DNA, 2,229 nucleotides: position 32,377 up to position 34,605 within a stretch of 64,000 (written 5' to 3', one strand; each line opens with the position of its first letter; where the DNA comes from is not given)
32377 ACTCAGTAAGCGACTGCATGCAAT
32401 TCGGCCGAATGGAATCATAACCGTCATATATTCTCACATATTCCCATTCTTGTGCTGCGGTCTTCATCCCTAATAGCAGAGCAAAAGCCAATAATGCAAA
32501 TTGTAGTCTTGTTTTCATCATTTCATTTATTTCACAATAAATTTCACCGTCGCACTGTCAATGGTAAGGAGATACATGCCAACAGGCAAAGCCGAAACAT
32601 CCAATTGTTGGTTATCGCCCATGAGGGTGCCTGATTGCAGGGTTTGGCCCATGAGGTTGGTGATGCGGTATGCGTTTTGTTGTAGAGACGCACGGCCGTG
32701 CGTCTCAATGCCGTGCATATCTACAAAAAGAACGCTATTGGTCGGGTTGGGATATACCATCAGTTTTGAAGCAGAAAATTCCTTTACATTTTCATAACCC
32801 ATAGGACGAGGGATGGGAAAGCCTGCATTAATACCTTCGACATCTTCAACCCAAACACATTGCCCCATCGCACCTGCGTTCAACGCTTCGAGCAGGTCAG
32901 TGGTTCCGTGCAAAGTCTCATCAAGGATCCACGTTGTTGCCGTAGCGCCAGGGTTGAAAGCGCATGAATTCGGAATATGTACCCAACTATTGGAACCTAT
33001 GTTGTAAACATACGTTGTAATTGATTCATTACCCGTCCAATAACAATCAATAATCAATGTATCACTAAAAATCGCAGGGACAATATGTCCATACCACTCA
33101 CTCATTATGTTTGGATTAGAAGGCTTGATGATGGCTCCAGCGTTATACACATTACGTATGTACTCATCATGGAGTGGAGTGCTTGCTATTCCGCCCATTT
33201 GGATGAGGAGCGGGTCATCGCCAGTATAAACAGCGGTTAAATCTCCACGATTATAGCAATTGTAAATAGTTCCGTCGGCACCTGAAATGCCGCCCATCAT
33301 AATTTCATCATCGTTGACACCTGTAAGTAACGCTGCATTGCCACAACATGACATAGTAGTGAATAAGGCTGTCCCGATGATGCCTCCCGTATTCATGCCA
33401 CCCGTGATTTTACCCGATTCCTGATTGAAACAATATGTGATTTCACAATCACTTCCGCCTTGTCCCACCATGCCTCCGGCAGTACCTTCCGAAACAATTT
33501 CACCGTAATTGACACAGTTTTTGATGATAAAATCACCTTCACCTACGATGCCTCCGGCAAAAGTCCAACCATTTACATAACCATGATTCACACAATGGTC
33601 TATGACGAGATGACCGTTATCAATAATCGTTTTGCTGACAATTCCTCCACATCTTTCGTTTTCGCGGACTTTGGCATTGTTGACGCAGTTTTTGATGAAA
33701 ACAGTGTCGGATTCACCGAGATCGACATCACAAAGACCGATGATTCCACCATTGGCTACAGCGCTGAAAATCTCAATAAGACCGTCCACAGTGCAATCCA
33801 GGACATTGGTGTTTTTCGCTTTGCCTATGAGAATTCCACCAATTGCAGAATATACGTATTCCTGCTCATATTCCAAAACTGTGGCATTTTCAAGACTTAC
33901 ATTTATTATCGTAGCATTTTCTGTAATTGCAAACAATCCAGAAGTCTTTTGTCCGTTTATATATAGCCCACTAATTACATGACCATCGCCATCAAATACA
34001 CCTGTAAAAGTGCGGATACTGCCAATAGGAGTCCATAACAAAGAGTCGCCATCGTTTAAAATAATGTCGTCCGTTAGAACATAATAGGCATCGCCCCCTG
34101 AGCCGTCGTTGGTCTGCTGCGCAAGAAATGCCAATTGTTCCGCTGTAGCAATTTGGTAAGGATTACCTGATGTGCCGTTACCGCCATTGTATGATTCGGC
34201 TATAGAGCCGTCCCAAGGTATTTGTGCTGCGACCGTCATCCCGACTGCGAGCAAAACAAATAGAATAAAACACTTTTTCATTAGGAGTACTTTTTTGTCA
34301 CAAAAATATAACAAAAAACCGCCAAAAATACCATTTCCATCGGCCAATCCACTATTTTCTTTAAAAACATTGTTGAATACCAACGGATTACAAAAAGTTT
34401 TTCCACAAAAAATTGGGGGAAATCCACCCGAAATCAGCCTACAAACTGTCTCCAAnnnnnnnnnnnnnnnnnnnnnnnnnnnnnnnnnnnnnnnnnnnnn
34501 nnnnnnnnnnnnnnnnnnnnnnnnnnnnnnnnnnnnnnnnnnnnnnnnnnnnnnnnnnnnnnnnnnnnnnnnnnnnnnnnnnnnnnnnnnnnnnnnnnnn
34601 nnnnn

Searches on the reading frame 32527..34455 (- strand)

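Call 8: search_protein_families(library=pfam, proteins=[window:32527-34455:-], max_evalue=0.01)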
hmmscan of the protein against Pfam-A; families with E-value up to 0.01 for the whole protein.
window:32527-34455:- (642 aa): 1 family
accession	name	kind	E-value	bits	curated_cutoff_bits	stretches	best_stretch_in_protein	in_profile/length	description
PF18962.6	Por_Secre_tail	-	2.6e-10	40.9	27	1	567-639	1-73/75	Secretion system C-terminal sorting domain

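Call 9: search_protein_families(library=ncbifam, proteins=[window:32527-34455:-], max_evalue=0.1)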
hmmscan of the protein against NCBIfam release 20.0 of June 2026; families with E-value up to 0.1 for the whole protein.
window:32527-34455:- (642 aa): 4 families
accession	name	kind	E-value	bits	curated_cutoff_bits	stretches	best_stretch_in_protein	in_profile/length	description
TIGR04183.1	Por_Secre_tail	domain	6.7e-08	32.4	23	1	567-642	1-72/72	T9SS type A sorting domain-containing protein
NF038113.1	T9SSA_dep_M36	equivalog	0.00093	17.4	885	1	557-638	785-861/869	T9SS-dependent M36 family metallopeptidase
NF052644.1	T9SS_DNase_Rie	equivalog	0.0042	16.5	260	0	596-632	202-237/251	T9SS-dependent surface endonuclease, AS87_RS02955 family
NF050177.1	TapA_OM_Porphy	equivalog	0.011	14.5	500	1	480-641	408-539/544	TapA/TapC family T9SS-dependent outer membrane protein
